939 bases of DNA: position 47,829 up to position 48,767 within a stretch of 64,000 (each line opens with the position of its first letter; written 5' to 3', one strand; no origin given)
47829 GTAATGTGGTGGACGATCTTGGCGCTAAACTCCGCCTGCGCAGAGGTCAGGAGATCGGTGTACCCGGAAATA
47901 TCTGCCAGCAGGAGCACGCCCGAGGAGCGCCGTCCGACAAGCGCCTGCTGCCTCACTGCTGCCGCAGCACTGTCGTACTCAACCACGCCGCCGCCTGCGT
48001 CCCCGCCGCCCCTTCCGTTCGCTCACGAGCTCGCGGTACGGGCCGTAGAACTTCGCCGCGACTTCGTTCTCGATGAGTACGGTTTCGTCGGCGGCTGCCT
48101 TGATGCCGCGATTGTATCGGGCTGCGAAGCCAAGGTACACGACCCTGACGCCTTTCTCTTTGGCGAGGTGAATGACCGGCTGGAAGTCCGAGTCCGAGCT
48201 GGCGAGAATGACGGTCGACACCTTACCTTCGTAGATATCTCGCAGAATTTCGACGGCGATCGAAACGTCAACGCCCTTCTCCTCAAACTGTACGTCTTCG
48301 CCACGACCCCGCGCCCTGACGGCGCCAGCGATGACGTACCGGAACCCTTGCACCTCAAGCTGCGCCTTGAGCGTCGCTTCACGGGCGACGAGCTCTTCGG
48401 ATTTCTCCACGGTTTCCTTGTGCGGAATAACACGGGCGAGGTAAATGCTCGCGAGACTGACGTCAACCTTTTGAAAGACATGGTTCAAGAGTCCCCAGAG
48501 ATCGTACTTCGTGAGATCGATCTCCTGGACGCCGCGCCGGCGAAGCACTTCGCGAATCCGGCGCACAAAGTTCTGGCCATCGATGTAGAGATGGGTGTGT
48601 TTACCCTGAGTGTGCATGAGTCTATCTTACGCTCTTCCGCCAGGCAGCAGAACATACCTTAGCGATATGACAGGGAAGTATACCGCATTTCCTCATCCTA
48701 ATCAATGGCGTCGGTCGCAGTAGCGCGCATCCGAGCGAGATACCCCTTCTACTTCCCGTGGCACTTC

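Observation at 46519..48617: NYN RNase-like, minimal nucleotidyl-cyclase-like and IMPase-family phosphatase in one operon: candidate nucleotide second-messenger or defence module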

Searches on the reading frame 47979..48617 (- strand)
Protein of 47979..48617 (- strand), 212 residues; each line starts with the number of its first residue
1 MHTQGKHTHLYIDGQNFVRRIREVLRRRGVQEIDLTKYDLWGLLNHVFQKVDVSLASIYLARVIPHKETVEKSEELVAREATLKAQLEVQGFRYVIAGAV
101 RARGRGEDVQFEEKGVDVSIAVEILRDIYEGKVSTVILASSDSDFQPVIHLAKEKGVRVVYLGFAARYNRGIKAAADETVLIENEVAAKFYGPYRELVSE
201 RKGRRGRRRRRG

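Call 3: search_protein_families(library=pfam, proteins=[window:47979-48617:-], max_evalue=0.1)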
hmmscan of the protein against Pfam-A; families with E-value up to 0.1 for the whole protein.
window:47979-48617:- (212 aa): 2 families
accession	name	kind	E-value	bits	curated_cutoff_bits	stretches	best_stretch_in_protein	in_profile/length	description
PF01936.24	NYN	-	5e-16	60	24.2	1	9-180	3-142/145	NYN domain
PF13407.12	Peripla_BP_4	-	0.09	12.7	35.1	0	106-191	28-110/258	Periplasmic binding protein domain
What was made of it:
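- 47979..48617 (-): NYN/LabA-like PIN-fold nuclease, 212 aa, a single domain with an Arg-rich C-terminal helix. The Asp residues matching the NYN active-site pattern are invariant: D13 (YIDGQN), D117 (KGVDV), D142 and D144 (SDSD). Pfam PF01936, E 5e-16 (call 3).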

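Call 4: search_protein_families(library=ncbifam, proteins=[window:47979-48617:-], max_evalue=0.1)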
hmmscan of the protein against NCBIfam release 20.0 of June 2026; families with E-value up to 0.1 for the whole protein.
window:47979-48617:- (212 aa): 3 families
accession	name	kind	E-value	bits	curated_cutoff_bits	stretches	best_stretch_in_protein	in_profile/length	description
TIGR00288.1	TIGR00288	hypoth_equivalog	2.2e-10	40.6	178.45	1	114-185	87-158/160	TIGR00288 family NYN domain-containing protein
NF009467.0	PRK12826.1-3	subfamily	0.0014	17.9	269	1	93-174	10-86/274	SDR family mycofactocin-dependent oxidoreductase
TIGR03971.1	SDR_subfam_1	subfamily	0.0021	17.4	300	1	95-180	7-87/271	mycofactocin-coupled SDR family oxidoreductase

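Call 30: search_protein_families(library=padloc, proteins=[window:47979-48617:-], max_evalue=0.01)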
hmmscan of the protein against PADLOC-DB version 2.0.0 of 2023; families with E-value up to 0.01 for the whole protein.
window:47979-48617:- (212 aa): 2 families
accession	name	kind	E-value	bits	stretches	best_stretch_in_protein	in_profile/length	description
PDLC04163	HEC-09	-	2.2e-10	38.5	1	11-185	7-177/203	-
PDLC01154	NYN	-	1.2e-08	32.7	1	110-184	225-297/310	"LabA-like protein, NYN family nuclease"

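Call 41: find_homologous_proteins(query=window:47979-48617:-, max_evalue=0.00001)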
Query window:47979-48617:- (212 aa): 24 proteins with E <= 0.00001 among 3021 candidates.
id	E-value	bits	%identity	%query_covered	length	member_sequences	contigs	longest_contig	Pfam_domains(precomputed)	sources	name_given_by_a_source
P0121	1.7e-130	451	100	100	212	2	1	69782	PF01936.25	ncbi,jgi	ncbi:MAG: NYN domain-containing protein [Patescibacteria group bacterium]|jgi:uncharacterized LabA/D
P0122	2.0e-113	395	89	94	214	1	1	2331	PF01936.25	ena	-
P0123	7.0e-111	387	86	99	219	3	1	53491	PF01936.25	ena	-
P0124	5.3e-76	273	68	88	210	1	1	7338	PF01936.25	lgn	-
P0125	3.5e-75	270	66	88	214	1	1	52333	PF01936.25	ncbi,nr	ncbi:NYN domain-containing protein [Candidatus Berkelbacteria bacterium]|nr:NYN domain-containing pr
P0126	7.6e-75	269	64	91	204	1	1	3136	PF01936.25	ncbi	-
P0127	1.5e-73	265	60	92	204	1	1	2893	PF01936.25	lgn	-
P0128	2.7e-72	261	65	88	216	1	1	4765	PF01936.25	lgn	-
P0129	5.8e-72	260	57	100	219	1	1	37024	PF01936.25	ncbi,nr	ncbi:NYN domain-containing protein [Candidatus Berkelbacteria bacterium]|nr:NYN domain-containing pr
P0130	4.7e-68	247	58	96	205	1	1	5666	PF01936.25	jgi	-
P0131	9.5e-65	236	58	94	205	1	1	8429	PF01936.25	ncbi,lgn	-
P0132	3.5e-64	234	61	88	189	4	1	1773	PF01936.25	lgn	-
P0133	7.2e-64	233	57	93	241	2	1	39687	PF01936.25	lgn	-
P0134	7.3e-63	230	61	87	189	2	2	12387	PF01936.25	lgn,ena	-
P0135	2.1e-61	225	55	91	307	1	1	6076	PF01936.25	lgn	-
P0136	5.1e-61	224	55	91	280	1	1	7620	PF01936.25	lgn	-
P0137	9.3e-61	223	59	87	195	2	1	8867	PF01936.25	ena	-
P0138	1.3e-60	223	57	87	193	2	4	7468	PF01936.25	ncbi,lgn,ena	-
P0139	1.4e-60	222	58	87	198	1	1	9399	PF01936.25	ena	-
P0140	2.1e-60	222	55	91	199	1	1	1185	PF01936.25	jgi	jgi:uncharacterized LabA/DUF88 family protein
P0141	4.2e-60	221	59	87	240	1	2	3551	PF01936.25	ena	-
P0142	1.8e-59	219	58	86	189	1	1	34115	PF01936.25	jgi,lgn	jgi:uncharacterized LabA/DUF88 family protein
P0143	1.6e-58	216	57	86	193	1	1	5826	PF01936.25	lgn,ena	-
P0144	5.7e-52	194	51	87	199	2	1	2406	PF01936.25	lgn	-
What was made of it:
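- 47979..48617 (-): Only 24 homologue clusters, all at least 51% identical (call 41).
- Closest known: LabA-like/NYN domain proteins. Different: The clade is narrow: 24 clusters, all at least 51% identical (call 41).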

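Call 42: find_encoding_contigs(protein=P0142, flank=6000, max_places=2)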
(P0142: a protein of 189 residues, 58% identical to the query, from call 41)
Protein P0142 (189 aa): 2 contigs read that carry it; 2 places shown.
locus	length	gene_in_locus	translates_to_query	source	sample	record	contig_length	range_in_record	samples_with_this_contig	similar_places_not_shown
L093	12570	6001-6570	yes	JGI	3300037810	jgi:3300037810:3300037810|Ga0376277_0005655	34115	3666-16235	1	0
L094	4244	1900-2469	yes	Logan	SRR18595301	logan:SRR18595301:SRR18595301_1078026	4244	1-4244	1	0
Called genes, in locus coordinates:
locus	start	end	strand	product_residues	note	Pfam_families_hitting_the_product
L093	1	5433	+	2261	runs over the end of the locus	PF05593:RHS_repeat (faint), PF10528:GLEYA (faint), PF07691:PA14, PF25023:TEN_YD-shell (weak)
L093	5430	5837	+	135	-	-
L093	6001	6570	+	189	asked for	PF01936:NYN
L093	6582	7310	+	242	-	PF00459:Inositol_P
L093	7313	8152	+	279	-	PF01261:AP_endonuc_2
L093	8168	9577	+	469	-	PF00224:PK, PF02887:PK_C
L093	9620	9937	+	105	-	-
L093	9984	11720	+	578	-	PF14716:HHH_8, PF14520:HHH_5 (faint), PF14791:DNA_pol_B_thumb, PF02811:PHP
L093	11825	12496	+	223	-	PF00005:ABC_tran, PF13304:AAA_21 (weak)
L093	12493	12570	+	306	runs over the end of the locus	PF18075:FtsX_ECD, PF02687:FtsX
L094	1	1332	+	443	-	?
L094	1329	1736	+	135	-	-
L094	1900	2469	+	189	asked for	PF01936:NYN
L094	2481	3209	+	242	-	PF00459:Inositol_P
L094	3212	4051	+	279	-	PF01261:AP_endonuc_2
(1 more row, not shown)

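Call 43: find_encoding_contigs(protein=P0134, flank=6000, max_places=2)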
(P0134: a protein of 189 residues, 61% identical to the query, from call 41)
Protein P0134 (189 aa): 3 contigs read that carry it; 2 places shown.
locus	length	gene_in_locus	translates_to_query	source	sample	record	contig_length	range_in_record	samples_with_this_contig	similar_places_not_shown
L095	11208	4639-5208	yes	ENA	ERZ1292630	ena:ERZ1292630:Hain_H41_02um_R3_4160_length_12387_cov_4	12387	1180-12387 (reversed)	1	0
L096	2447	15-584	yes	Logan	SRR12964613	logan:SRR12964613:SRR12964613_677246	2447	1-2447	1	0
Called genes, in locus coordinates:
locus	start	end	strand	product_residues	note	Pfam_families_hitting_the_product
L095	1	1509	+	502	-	?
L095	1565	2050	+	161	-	-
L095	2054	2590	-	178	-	-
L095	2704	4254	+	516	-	PF13687:DUF4153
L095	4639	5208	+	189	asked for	PF01936:NYN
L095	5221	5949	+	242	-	PF00459:Inositol_P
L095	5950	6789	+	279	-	PF01261:AP_endonuc_2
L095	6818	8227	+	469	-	PF00224:PK, PF02887:PK_C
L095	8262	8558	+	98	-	-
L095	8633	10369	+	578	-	PF14716:HHH_8, PF12826:HHH_2 (faint), PF14520:HHH_5 (faint), PF14791:DNA_pol_B_thumb, PF02811:PHP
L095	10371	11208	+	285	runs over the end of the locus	PF01063:Aminotran_4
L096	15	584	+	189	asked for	PF01936:NYN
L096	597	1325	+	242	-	PF00459:Inositol_P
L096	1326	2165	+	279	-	PF01261:AP_endonuc_2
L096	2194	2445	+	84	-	?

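Call 44: find_encoding_contigs(protein=P0136, flank=6000, max_places=2)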
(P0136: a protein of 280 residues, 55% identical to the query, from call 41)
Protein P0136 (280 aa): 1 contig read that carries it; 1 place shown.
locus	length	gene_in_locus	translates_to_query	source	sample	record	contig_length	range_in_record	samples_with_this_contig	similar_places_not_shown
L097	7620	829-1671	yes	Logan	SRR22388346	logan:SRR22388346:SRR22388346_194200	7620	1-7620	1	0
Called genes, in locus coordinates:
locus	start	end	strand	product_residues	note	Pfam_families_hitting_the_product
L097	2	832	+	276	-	?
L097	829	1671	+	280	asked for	PF01936:NYN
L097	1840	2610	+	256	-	PF00459:Inositol_P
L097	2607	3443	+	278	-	PF01261:AP_endonuc_2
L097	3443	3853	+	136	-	PF01475:FUR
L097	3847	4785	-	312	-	PF00950:ABC-3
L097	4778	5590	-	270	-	PF00005:ABC_tran, PF02463:SMC_N (faint), PF13304:AAA_21 (faint)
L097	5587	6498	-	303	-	PF01297:ZnuA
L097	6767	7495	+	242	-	PF13191:AAA_16 (weak), PF00005:ABC_tran, PF02463:SMC_N (faint), PF13304:AAA_21 (weak)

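Call 47: find_related_loci(query=A3, collection=metagenome_contigs, flank=6000)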
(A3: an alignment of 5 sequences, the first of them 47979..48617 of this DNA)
Query A3 (212 aa) in metagenome_contigs; peptide patterns used: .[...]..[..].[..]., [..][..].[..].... (x = any residue, [..] = any of these).
302 stretches matched a pattern; 2 encode a relative of the query (tblastn E <= 1e-3); 2 distinct loci.
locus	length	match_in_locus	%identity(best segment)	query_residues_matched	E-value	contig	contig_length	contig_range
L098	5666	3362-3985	57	3-208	9e-77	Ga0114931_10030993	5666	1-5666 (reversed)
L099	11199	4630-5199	59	2-191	7e-71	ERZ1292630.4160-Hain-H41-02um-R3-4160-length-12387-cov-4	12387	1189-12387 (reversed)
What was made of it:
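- Tried and rejected: It added only two loci, one of them already known (call 47).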

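Call 55: search_solved_structures(query=A3, max_evalue=1, show_alignments=2)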
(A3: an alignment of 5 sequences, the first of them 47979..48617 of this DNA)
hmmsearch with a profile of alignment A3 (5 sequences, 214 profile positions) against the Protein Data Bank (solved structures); distinct sequences matched with E-value up to 1: 15.
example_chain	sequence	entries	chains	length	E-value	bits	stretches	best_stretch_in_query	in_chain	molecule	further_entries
3uve_A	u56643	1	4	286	0.0016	21.3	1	94-177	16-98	Carveol dehydrogenase ((+)-trans-carveol dehydrogenase)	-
4wut_A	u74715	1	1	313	0.0018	21.1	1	100-162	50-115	ABC transporter substrate binding protein (Ribose)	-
2w6y_A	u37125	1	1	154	0.2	14.4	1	39-98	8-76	MYOGLOBIN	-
1dxc_A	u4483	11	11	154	0.2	14.4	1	39-98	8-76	MYOGLOBIN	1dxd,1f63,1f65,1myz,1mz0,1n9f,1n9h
2w6x_A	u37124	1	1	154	0.21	14.3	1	39-98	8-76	MYOGLOBIN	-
4rwe_A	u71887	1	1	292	0.31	13.8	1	106-164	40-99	Sugar-binding transport protein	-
2j6w_A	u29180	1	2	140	0.4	13.4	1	116-209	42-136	RUNT-RELATED TRANSCRIPTION FACTOR 1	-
6vg8_D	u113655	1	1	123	0.43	13.3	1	114-208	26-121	Runt-related transcription factor 2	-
7s69_A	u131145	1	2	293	0.44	13.3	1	71-108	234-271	N-acetylglucosamine-1-phosphotransferase gamma subunit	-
6vgd_D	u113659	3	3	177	0.55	13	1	114-210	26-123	Runt-related transcription factor 2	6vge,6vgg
1ean_A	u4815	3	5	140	0.61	12.8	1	116-209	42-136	RUNT-RELATED TRANSCRIPTION FACTOR 1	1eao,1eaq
1hjb_C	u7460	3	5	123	0.79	12.5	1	117-208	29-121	RUNT-RELATED TRANSCRIPTION FACTOR 1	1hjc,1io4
1e50_A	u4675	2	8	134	0.81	12.4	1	117-209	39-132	CORE-BINDING FACTOR ALPHA SUBUNIT | CORE-BINDING FACTOR ALPHA SUBUNIT1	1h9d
4l18_A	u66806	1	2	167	0.84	12.4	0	117-210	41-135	Runt-related transcription factor 1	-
8a3d_b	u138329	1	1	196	0.84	12.4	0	54-99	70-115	Ribosomal protein uL29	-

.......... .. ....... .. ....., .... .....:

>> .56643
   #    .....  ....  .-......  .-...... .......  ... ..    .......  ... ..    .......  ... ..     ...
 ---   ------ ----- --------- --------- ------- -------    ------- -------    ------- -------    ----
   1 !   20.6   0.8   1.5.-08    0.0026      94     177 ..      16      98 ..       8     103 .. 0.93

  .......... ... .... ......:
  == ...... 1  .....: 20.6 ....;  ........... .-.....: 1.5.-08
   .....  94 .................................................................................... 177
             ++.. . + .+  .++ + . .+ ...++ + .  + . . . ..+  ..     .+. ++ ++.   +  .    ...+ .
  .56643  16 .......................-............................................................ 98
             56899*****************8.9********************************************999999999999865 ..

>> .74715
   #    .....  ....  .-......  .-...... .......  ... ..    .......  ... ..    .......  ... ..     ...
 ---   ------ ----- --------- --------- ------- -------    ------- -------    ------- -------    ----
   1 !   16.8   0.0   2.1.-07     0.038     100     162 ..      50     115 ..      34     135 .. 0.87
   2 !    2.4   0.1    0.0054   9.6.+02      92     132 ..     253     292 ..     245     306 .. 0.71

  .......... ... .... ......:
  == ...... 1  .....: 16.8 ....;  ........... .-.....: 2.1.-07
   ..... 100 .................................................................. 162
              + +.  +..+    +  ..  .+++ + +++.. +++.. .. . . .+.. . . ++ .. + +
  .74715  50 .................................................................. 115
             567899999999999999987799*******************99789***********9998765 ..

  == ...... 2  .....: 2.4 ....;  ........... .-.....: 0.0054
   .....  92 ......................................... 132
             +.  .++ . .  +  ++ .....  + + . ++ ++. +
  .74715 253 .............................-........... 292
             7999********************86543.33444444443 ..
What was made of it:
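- Tried and rejected: The profile search found only spurious Rossmann-like hits (call 55).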

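Call 68: predict_structure(alignment_id=A6)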
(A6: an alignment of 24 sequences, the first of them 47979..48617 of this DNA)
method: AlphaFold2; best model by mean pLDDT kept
length: 212 residues; sequences in the alignment: 24
mean_pLDDT: 89.5   pTM: 0.84
mean pLDDT of the five models: 89.5, 88.9, 86.9, 86.2, 83.7
residues with pLDDT >= 90: 139; 70-90: 63; 50-70: 8; < 50: 2
segments of 3 or more residues with pLDDT < 50: none
pLDDT, mean of each block of 10 residues (from residue 1): 74 94 94 92 92 94 81 84 92 90 71 86 97 97 96 98 96 97 96 84 78 63
secondary structure, 60 per line:
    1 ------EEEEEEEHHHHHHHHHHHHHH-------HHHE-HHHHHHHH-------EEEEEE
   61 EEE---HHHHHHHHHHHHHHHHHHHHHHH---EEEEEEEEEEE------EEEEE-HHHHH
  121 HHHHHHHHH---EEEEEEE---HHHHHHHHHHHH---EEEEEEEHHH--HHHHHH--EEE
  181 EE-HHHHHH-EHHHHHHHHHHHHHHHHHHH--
elements in order: E7-13 H14-27 H40-47 E55-63 H67-89 E93-103 E110-114 H116-129 E133-139 H143-154 E158-164 H170-175 E178-182 H184-189 H192-210
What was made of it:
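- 47979..48617 (-): AF2 model pLDDT 89.5 (call 68).
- Closest known: LabA-like/NYN domain proteins. Different: It has an inserted long helix plus hairpin and an Arg-rich C-terminal helix (call 68).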

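Call 71: fold_search(model_id=the predicted structure, library=pdb)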
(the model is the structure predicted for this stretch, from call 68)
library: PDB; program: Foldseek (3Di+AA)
matches with E <= 10: 1601; with E <= 0.001: 5
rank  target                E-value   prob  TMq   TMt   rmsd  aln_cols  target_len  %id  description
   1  2qip                  1.6e-08  1.00  0.53  0.66   5.4       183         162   18  Crystal structure of a protein of unknown function VPA0982 from Vibrio parahaemolyticus RIMD 2210633 (released 2007-07-24)
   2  6fdl_B                2.9e-05  1.00  0.51  0.69   5.3       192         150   11  Crystal structure of the NYN domain of human MARF1 (released 2018-11-07)
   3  5yaa_C                2.6e-04  1.00  0.48  0.66   6.5       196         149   11  Crystal structure of Marf1 NYN domain from Mus musculus (released 2018-10-03)
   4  5yaa_A                3.6e-04  1.00  0.49  0.66   5.7       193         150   12  Crystal structure of Marf1 NYN domain from Mus musculus (released 2018-10-03)
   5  5yaa_D                5.9e-04  1.00  0.50  0.68   5.8       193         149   11  Crystal structure of Marf1 NYN domain from Mus musculus (released 2018-10-03)
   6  8il0                  1.3e-03  0.99  0.38  0.22   8.0       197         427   16  Crystal structure of LmbT from Streptomyces lincolnensis NRRL ISP-5355 (released 2023-09-20)
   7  8ras_K                1.4e-03  0.90  0.31  0.20   9.6       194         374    9  Plastid-encoded RNA polymerase transcription elongation complex (released 2024-03-06)
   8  3kl2_I                3.0e-03  0.80  0.28  0.29   9.8       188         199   13  Crystal structure of a putative isochorismatase from Streptomyces avermitilis (released 2009-11-24)
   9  1v4v_A                4.4e-03  0.96  0.32  0.21   8.1       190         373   12  Crystal Structure Of UDP-N-Acetylglucosamine 2-Epimerase From Thermus Thermophilus HB8 (released 2003-12-02)
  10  6rxq_D                4.6e-03  0.77  0.32  0.31  11.9       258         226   11  Crystal structure of CobB Ac2 (A76G,I131C,V162A) in complex with H4K16Cr-2'OH-ADPr peptide intermediate after soaking (released 2020-04-15)
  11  2gmw_B                7.3e-03  0.82  0.35  0.39  10.4       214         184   12  Crystal Structure of D,D-heptose 1.7-bisphosphate phosphatase from E. Coli. (released 2007-04-10)
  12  1v4v_B                8.8e-03  0.93  0.33  0.21   8.4       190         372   12  Crystal Structure Of UDP-N-Acetylglucosamine 2-Epimerase From Thermus Thermophilus HB8 (released 2003-12-02)
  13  7en6_C                8.8e-03  0.80  0.30  0.35  11.0       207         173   13  The crystal structure of Escherichia coli MurR in apo form (released 2022-04-20)
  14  1s7g_A                8.8e-03  0.77  0.36  0.31  15.5       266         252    9  Structural Basis for the Mechanism and Regulation of Sir2 Enzymes (released 2004-03-23)
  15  9qhd_G                8.8e-03  0.41  0.24  0.21  18.0       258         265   13  NorQD complex state 1 from Jhaorihella thermophila (released 2026-03-25)
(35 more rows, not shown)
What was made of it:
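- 47979..48617 (-): Foldseek hits 2qip (E 1.6e-8) and the MARF1 NYN domain (call 71).
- On NYN domain (PF01936): Foldseek hits 2qip and MARF1 NYN (call 71).
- On Cyclic-nucleotide defence or signalling module (Pycsar/CBASS-like): NYN is a single-domain protein (calls 3, 68, 71).
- Closest known: LabA-like/NYN domain proteins. Same: Same fold (call 71).
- The NYN model is a single domain (calls 68, 71).
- Tried and rejected: The fold search was needed instead (call 71).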
